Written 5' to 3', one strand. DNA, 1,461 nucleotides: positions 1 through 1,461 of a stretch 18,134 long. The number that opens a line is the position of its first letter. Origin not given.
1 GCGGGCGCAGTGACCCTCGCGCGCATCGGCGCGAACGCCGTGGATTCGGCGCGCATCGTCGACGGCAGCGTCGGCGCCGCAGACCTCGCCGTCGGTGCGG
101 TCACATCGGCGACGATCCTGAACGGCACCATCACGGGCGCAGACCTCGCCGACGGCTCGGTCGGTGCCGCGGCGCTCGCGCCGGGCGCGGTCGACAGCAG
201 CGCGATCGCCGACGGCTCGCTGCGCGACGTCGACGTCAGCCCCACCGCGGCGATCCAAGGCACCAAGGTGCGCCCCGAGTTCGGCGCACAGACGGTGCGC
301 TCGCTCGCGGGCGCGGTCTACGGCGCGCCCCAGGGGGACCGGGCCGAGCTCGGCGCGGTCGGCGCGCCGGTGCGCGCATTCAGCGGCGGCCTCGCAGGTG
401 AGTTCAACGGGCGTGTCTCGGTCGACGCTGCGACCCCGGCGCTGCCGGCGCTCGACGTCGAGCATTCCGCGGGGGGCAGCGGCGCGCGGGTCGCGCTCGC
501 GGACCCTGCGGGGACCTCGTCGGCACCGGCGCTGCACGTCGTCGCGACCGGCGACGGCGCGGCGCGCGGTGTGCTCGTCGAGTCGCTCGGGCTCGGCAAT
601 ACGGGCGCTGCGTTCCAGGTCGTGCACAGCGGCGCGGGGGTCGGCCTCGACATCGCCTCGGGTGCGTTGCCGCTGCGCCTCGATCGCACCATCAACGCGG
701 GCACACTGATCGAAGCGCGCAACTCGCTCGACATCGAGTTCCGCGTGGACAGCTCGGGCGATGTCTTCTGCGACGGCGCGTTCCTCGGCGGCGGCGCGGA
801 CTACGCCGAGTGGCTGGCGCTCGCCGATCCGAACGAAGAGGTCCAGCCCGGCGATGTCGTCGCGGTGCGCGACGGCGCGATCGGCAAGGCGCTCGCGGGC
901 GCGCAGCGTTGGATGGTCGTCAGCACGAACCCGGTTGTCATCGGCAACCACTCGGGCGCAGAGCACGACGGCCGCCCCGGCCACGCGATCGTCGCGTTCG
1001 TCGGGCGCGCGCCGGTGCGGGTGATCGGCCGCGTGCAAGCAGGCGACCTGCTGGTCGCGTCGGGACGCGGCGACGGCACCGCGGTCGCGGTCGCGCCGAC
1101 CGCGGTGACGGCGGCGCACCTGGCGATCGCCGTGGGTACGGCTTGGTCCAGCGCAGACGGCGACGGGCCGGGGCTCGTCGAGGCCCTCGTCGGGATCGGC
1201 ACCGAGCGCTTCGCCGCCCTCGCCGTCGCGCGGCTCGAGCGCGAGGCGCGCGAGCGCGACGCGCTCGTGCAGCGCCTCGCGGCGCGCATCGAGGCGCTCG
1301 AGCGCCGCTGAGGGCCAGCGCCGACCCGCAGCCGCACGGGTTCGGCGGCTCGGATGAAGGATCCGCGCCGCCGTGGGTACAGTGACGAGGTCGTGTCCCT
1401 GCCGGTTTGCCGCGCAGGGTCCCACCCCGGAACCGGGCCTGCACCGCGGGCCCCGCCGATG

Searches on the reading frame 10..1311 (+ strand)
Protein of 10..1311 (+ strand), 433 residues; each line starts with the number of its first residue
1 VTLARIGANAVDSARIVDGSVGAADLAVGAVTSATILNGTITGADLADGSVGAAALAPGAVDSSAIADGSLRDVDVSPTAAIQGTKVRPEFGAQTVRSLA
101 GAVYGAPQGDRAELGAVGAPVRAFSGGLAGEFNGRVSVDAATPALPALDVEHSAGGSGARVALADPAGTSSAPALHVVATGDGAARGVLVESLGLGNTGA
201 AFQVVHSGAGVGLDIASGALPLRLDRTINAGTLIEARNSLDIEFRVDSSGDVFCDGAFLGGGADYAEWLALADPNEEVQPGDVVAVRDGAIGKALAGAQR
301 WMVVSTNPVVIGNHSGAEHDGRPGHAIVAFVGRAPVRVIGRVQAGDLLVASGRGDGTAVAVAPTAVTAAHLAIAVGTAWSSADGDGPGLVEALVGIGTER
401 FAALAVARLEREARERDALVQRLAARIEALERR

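Call 12: search_protein_families(library=pfam, proteins=[window:10-1311:+], max_evalue=0.01)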
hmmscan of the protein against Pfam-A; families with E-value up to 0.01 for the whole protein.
window:10-1311:+ (433 aa): 1 family
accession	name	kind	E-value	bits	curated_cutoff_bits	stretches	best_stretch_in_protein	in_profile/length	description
PF11962.13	Peptidase_G2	-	7e-06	26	25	0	245-322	28-107/228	Peptidase_G2, IMC autoproteolytic cleavage domain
